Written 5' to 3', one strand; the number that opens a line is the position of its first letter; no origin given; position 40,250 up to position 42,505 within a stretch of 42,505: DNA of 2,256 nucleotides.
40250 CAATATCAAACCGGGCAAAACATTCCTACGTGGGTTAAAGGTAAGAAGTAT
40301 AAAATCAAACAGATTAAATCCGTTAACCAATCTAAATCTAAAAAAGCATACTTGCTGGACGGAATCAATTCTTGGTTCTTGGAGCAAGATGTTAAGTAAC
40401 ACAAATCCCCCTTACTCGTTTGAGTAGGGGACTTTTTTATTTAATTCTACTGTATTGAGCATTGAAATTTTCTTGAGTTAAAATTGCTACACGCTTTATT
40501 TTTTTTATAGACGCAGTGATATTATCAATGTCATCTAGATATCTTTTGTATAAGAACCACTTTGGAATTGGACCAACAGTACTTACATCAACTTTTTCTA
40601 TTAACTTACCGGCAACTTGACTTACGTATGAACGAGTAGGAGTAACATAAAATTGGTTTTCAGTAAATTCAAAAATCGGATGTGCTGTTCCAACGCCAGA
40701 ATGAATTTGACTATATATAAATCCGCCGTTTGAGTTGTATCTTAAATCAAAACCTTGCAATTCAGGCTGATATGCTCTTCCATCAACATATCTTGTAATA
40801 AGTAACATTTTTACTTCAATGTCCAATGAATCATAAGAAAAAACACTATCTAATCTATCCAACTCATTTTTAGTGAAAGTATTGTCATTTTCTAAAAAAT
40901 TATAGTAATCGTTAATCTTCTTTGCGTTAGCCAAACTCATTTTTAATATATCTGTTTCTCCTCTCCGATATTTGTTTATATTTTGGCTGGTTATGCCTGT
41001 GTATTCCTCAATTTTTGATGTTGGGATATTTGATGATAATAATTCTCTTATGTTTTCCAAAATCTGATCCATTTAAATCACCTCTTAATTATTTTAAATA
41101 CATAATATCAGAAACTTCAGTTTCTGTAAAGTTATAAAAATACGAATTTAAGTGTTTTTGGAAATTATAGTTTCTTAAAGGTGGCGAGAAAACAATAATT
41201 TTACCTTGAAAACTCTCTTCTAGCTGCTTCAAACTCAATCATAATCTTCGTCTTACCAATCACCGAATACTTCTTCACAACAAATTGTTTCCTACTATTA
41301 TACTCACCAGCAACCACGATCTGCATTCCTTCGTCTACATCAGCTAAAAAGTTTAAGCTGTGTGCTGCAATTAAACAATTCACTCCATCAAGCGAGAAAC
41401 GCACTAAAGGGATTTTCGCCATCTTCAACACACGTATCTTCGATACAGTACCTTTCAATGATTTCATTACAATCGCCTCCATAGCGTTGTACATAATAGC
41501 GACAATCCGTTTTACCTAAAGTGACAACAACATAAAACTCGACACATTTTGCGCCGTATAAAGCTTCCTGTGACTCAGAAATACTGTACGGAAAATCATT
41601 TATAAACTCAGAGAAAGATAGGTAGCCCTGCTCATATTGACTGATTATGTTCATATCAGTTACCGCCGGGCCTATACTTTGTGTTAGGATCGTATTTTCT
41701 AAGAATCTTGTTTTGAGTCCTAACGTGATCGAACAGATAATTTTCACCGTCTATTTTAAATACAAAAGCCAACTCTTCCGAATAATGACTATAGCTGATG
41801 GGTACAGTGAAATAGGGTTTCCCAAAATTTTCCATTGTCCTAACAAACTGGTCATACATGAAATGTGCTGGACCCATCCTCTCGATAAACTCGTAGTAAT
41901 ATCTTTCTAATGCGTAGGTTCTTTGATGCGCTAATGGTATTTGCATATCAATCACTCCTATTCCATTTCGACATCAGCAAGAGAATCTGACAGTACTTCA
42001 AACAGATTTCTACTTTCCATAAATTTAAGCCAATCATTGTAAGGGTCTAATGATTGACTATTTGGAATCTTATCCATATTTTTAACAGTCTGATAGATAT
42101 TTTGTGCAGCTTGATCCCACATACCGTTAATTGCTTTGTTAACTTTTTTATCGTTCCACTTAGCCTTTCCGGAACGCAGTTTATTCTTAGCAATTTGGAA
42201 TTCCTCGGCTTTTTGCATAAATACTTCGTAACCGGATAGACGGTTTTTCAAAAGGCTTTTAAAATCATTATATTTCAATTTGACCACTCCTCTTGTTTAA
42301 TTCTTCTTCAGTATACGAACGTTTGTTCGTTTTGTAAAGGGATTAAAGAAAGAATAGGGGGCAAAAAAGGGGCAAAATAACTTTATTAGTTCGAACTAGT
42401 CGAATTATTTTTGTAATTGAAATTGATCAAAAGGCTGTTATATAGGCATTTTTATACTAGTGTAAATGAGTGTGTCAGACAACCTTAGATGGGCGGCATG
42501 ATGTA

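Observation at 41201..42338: Perfect Firmicutes LexA box inside a consensus promoter driving a 4-gene operon of unknown function, far from the immunity region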

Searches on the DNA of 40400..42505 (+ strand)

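Call 5: search_dna_similar(query=window:40400-42505:+, collection=phages, mode=near, max_rows=30)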
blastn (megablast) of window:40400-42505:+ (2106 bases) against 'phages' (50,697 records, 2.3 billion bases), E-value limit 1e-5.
Records with a match: 1; places in all: 1; records where one place covers at least 80% of the query: 0.
Best place of each record, by identity: 80-90% 1.
By first word of the organism name: Bacteriophage 1.
By host as written in the record: - 1.
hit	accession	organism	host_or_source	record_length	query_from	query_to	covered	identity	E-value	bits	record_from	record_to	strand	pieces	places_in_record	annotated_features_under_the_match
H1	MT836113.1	Bacteriophage sp.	human fecal samples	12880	949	1255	15%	84.0%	1e-75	291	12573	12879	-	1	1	record has no annotation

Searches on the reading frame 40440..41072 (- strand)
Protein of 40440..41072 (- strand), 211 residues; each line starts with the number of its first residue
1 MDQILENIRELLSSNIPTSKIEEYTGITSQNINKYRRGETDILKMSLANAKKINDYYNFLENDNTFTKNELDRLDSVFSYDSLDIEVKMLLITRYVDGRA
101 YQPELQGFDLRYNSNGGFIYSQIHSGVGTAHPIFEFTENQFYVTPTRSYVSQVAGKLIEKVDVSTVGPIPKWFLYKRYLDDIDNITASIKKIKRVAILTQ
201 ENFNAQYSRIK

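Call 6: search_protein_families(library=pfam, max_evalue=1, proteins=[window:40440-41072:-])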
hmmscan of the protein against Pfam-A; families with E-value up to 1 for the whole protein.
seq(211 aa): 1 family
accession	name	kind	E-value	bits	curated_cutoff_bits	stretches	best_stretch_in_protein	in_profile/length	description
PF20317.4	HTH_60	-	0.0028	18.4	24.1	1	3-64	5-67/140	Helix-turn-helix domain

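Call 7: search_protein_families(library=phrogs, max_evalue=1, proteins=[window:40440-41072:-])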
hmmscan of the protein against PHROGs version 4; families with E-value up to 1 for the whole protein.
seq(211 aa): 3 families
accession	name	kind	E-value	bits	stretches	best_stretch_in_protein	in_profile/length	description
phrog_1529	-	unknown function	5.4e-14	53.8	1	1-71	4-74/209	-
phrog_8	-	transcription regulation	0.0002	21.9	1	1-59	74-130/346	transcriptional regulator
phrog_18749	-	unknown function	0.0013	19.7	1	6-58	105-157/161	-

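Call 8: search_protein_families(library=padloc, max_evalue=1, proteins=[window:40440-41072:-])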
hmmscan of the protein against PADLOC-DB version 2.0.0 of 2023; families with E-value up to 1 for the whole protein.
seq(211 aa): 0 families

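Call 9: search_protein_families(library=ncbifam, max_evalue=1, proteins=[window:40440-41072:-])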
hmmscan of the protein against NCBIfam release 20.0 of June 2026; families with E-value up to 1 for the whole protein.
seq(211 aa): 0 families

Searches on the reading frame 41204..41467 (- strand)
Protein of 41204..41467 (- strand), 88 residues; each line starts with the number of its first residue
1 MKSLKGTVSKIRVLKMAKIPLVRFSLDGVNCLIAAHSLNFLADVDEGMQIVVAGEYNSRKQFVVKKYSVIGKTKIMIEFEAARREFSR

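Call 6: search_protein_families(library=pfam, max_evalue=1, proteins=[window:41204-41467:-])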
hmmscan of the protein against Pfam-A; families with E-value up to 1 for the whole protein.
seq(88 aa): 0 families

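Call 7: search_protein_families(library=phrogs, max_evalue=1, proteins=[window:41204-41467:-])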
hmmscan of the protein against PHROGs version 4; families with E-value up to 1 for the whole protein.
seq(88 aa): 3 families
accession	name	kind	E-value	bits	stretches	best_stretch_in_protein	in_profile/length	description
phrog_15227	-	unknown function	2.7e-07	31.7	1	5-69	6-75/82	-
phrog_21758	-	unknown function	0.24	12.6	1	17-70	2-55/117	-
phrog_36910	-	unknown function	0.25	12.5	1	35-86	5-55/115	-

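Call 8: search_protein_families(library=padloc, max_evalue=1, proteins=[window:41204-41467:-])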
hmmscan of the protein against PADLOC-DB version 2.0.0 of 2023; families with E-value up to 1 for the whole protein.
seq(88 aa): 0 families

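Call 9: search_protein_families(library=ncbifam, max_evalue=1, proteins=[window:41204-41467:-])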
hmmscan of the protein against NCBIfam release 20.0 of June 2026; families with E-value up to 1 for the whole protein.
seq(88 aa): 0 families

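Call 25: find_related_loci(query=window:41204-41467:-, collection=viral_contigs, flank=4000)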
Query seq(88 aa) (88 aa) in viral_contigs; peptide patterns used: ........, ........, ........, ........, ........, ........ (x = any residue, [..] = any of these).
85 stretches matched a pattern; 78 encode a relative of the query (tblastn E <= 1e-3); 78 distinct loci.
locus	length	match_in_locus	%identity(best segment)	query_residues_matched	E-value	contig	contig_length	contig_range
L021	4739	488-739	90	1-84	1e-48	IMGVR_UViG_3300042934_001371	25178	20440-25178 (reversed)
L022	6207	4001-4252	90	1-84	6e-48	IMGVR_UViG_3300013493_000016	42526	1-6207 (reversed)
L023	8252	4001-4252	87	1-84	5e-47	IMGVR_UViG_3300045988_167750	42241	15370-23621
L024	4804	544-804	84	1-87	6e-47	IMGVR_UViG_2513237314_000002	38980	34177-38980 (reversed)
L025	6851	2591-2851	83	1-87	7e-47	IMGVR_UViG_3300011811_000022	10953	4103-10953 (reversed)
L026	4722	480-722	91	1-81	1e-46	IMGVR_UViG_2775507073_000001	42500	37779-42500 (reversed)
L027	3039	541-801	84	1-87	7e-47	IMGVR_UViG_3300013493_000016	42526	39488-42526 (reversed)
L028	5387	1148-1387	91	1-80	1e-46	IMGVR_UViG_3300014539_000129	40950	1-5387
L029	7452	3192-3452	85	1-87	1e-46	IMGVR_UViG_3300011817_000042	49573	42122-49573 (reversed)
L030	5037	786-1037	87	1-84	8e-47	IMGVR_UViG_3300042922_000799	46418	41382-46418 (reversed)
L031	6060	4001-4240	93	1-80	1e-46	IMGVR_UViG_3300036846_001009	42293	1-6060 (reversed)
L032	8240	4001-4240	93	1-80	2e-46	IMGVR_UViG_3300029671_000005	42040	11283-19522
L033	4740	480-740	82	1-87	5e-46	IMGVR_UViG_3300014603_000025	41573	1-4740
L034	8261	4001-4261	83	1-87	5e-46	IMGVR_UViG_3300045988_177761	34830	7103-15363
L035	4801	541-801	82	1-87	7e-46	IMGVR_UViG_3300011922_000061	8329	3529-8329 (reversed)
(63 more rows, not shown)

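Call 37: find_homologous_proteins(query=window:41204-41467:-, max_evalue=0.001)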
Query seq(88 aa) (88 aa): 724 proteins with E <= 0.001 among 724 candidates; the best 120 are listed.
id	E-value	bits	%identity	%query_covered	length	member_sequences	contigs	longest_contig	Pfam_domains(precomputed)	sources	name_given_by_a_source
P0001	4.0e-48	178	100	100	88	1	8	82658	-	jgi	-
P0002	5.7e-48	178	100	100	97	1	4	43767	-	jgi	-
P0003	2.6e-45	169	93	100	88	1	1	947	-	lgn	-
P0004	5.6e-45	168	94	100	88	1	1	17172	-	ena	-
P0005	4.0e-43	162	93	97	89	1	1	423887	-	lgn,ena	-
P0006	9.1e-42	158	96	92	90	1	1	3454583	-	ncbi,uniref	ncbi:hypothetical protein [Enterococcus casseliflavus]|uniref:hypothetical protein n=1 Tax=Enterococ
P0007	1.9e-41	157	90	99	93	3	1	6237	-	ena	-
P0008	6.0e-41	155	87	99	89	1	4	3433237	-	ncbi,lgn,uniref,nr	ncbi:hypothetical protein [Enterococcus gallinarum]|uniref:hypothetical protein n=1 Tax=Enterococcus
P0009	1.1e-40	155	86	99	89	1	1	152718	-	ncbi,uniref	ncbi:hypothetical protein ABQE17_11070 [Enterococcus gallinarum]|uniref:hypothetical protein n=1 Tax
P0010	1.1e-40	155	89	95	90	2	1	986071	-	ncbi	-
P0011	1.3e-40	154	86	99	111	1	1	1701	-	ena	-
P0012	1.3e-40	154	86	99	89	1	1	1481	-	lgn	-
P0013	1.5e-40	154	86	98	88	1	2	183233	-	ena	-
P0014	1.7e-40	154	91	92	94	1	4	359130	-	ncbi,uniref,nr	ncbi:hypothetical protein EY672_06945 [Enterococcus gallinarum]|uniref:hypothetical protein n=1 Tax=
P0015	2.2e-40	154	87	97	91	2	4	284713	-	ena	-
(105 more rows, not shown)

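Call 40: find_related_loci(query=A1, collection=genome_contigs, flank=6000)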
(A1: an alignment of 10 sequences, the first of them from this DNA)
Query A1 (88 aa) in genome_contigs; peptide patterns used: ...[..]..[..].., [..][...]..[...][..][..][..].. (x = any residue, [..] = any of these).
127 stretches matched a pattern; 42 encode a relative of the query (tblastn E <= 1e-3); 42 distinct loci.
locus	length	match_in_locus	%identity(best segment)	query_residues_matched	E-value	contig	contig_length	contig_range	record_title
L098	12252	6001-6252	89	1-84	2e-47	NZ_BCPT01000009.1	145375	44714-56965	Enterococcus casseliflavus NBRC 100478, whole genome shotgun sequence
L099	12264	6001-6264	84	1-88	2e-46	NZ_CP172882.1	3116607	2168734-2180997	Enterococcus sp. DIV0876 chromosome, complete genome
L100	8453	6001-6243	88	1-81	8e-46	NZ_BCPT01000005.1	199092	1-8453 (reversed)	Enterococcus casseliflavus NBRC 100478, whole genome shotgun sequence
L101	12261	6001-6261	82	1-87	1e-45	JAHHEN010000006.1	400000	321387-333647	Enterococcus innesii strain GAL7 6, whole genome shotgun sequence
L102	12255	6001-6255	81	1-85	2e-44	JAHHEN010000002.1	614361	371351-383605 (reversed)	Enterococcus innesii strain GAL7 2, whole genome shotgun sequence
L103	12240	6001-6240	74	1-80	7e-38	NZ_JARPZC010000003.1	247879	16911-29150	Enterococcus dongliensis strain K4 NODE_3_length_247879_cov_248.901361, whole genome shotgun sequence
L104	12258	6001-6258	66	1-86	1e-36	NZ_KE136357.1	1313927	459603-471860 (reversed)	Enterococcus avium ATCC 14025 acpMO-supercont1.1, whole genome shotgun sequence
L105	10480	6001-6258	66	1-86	1e-36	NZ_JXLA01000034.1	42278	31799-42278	Enterococcus raffinosus strain DSM 5633 Scaffold34, whole genome shotgun sequence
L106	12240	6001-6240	73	1-80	3e-36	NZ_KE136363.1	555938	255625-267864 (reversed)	Enterococcus avium ATCC 14025 acpMO-supercont1.3, whole genome shotgun sequence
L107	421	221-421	85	1-67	9e-40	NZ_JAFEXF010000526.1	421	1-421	Streptomyces sp. G44 NODE_526_length_421_cov_0.700680, whole genome shotgun sequence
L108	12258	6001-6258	69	1-86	5e-36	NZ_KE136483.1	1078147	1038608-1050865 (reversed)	Enterococcus malodoratus ATCC 43197 acOtv-supercont2.3, whole genome shotgun sequence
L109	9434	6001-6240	70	1-80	2e-35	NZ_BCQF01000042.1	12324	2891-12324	Enterococcus pseudoavium NBRC 100491, whole genome shotgun sequence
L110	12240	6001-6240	68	1-80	8e-35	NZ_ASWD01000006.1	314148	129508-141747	Enterococcus pallens ATCC BAA-351 acOtw-supercont2.6, whole genome shotgun sequence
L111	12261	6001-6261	61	1-87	1e-34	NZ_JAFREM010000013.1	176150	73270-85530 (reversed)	Candidatus Enterococcus moelleringii strain 669A scaffold1.13, whole genome shotgun sequence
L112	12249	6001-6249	65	1-83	3e-34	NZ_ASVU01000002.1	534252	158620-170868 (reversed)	Enterococcus asini ATCC 700915 acOtD-supercont2.2, whole genome shotgun sequence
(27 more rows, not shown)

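Call 47: search_protein_representatives(protein=window:41204-41467:-)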
Query: 88 residues. Proteins with E-value up to 0.001 (for the whole library): 47; up to 1e-10: 30; up to 1e-30: 2. The best 47 are listed.
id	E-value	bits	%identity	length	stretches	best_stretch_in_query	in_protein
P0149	1.2e-34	133.8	85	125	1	5-84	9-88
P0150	6.3e-32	125.2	90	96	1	16-84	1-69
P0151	1.7e-30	120.7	85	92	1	16-82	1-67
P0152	6.9e-30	118.7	84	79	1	16-82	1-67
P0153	3.0e-28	113.5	86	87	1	22-86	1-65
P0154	1.3e-24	102.0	57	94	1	5-85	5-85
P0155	1.3e-23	98.8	61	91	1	1-83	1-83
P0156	4.6e-22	93.9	65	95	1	3-81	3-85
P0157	6.6e-19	83.9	57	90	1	5-81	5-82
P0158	1.6e-17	79.5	76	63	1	16-65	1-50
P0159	7.2e-17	77.4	41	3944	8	41-78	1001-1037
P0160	4.4e-16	74.9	56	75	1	21-82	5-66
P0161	1.4e-15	73.3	76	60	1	39-87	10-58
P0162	2.3e-15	72.6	54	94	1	1-76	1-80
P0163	2.3e-15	72.6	54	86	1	1-69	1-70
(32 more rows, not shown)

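Call 58: predict_structure(alignment_id=A4)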
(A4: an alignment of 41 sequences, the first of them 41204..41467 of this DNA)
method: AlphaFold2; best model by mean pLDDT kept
length: 88 residues; sequences in the alignment: 41
mean_pLDDT: 70.7   pTM: 0.54
mean pLDDT of the five models: 70.7, 69.4, 58.5, 42.6, 38.9
residues with pLDDT >= 90: 0; 70-90: 52; 50-70: 30; < 50: 6
segments of 3 or more residues with pLDDT < 50: 83-88
pLDDT, mean of each block of 10 residues (from residue 1): 74 63 78 72 80 66 74 79 46
secondary structure, 60 per line:
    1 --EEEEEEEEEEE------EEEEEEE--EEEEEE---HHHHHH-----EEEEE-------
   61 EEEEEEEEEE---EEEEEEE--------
elements in order: E3-13 E20-26 E29-34 H38-43 E49-53 E61-70 E74-80

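Call 62: fold_search(model_id=the predicted structure, library=pdb)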
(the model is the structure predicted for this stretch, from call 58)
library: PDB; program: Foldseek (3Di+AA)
matches with E <= 10: 931; with E <= 0.001: 0
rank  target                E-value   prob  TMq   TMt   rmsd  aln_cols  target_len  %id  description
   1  9nri_BC               1.3e-02  1.00  0.44  0.18   6.1        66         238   17  Methanosarcina acetivorans 50S subunit obtained from acetate-grown cells (released 2025-09-24)
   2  8hku_AL2P             1.4e-02  1.00  0.46  0.19   4.1        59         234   20  Cryo-EM Structures and Translocation Mechanism of Crenarchaeota Ribosome (released 2023-08-16)
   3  7qep_L2               2.3e-02  0.99  0.45  0.19   5.9        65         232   14  Cryo-EM structure of the ribosome from Encephalitozoon cuniculi (released 2022-02-09)
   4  6skf_BC               2.6e-02  0.99  0.41  0.17   4.4        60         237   27  Cryo-EM Structure of T. kodakarensis 70S ribosome (released 2020-07-29)
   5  1c04_A                3.4e-02  0.99  0.45  0.30   5.5        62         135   16  IDENTIFICATION OF KNOWN PROTEIN AND RNA STRUCTURES IN A 5 A MAP OF THE LARGE RIBOSOMAL SUBUNIT FROM HALOARCULA MARISMO (released 1999-08-31)
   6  1rl2_A                3.4e-02  0.99  0.45  0.30   5.0        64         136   17  RIBOSOMAL PROTEIN L2 RNA-BINDING DOMAIN FROM BACILLUS STEAROTHERMOPHILUS (released 1999-04-02)
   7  9znf_AA               3.4e-02  0.99  0.44  0.18   5.9        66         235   17  Cryo-EM structure of the Methanosarcina acetivorans 70S ribosome in complex with SriA and SriB (released 2026-01-28)
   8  8a98_SP               5.8e-02  0.91  0.48  0.32  10.1        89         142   16  CRYO-EM STRUCTURE OF LEISHMANIA MAJOR 80S RIBOSOME : snoRNA MUTANT (released 2023-10-11)
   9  8jvs                  6.9e-02  0.99  0.40  0.65   3.7        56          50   23  Crystal structure of the chimeric protein tkoL2_v1 (released 2024-07-03)
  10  7pzy_Y                6.9e-02  0.60  0.37  0.26   9.4        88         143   22  Structure of the vacant Candida albicans 80S ribosome (released 2022-05-18)
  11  9qf4_BA               7.3e-02  0.99  0.43  0.17   2.4        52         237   25  Structure of P. furiosus 70S ribosome grown at 95 degC (released 2025-11-05)
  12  2atw_C                7.3e-02  0.57  0.32  0.16  10.4        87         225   10  Structure of a Mycobacterium tuberculosis NusA-RNA complex (released 2005-10-11)
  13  1rl2_B                7.8e-02  0.98  0.45  0.30   5.6        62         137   16  RIBOSOMAL PROTEIN L2 RNA-BINDING DOMAIN FROM BACILLUS STEAROTHERMOPHILUS (released 1999-04-02)
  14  9qf5_BA               7.8e-02  0.97  0.45  0.18   5.3        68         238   20  Structure of P. furiosus 70S ribosome grown at 102deg (released 2025-11-05)
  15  8ove_AZ               7.8e-02  0.95  0.38  0.56   4.0        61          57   13  CRYO-EM STRUCTURE OF TRYPANOSOMA BRUCEI PROCYCLIC FORM 80S RIBOSOME : TB11CS6H1 snoRNA mutant (released 2023-11-29)
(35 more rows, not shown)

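Call 75: search_solved_structures(query=A1, max_evalue=1)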
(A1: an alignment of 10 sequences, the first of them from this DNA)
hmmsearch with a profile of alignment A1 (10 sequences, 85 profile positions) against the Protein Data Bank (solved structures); distinct sequences matched with E-value up to 1: 3.
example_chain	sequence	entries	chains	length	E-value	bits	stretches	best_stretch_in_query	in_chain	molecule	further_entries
2kbn_A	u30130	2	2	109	0.1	16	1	49-73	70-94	Conserved protein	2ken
1ezv_B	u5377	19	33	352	0.43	14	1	3-58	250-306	UBIQUINOL-CYTOCHROME C REDUCTASE COMPLEX CORE PROTEIN 2 | Ubiquinol-cytochrome-c reductase complex core protein 2 | Cytochrome b-c1 complex subunit 2, mitochond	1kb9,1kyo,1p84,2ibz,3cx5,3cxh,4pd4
6giq_B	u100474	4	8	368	0.45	13.9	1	3-58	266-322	Cytochrome b-c1 complex subunit 2, mitochondrial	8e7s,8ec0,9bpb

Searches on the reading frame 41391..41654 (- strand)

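Call 6: search_protein_families(library=pfam, max_evalue=1, proteins=[window:41391-41654:-])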
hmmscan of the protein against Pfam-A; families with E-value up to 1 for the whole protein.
seq(88 aa): 0 families

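Call 7: search_protein_families(library=phrogs, max_evalue=1, proteins=[window:41391-41654:-])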
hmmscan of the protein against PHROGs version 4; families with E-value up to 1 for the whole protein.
seq(88 aa): 1 family
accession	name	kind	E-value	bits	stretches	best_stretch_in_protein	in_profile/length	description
phrog_34479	-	unknown function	0.21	12.5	1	13-70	17-79/133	-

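Call 8: search_protein_families(library=padloc, max_evalue=1, proteins=[window:41391-41654:-])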
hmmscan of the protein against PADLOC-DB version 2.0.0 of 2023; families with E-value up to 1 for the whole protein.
seq(88 aa): 0 families

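Call 9: search_protein_families(library=ncbifam, max_evalue=1, proteins=[window:41391-41654:-])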
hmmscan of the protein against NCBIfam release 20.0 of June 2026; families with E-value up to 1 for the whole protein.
seq(88 aa): 0 families
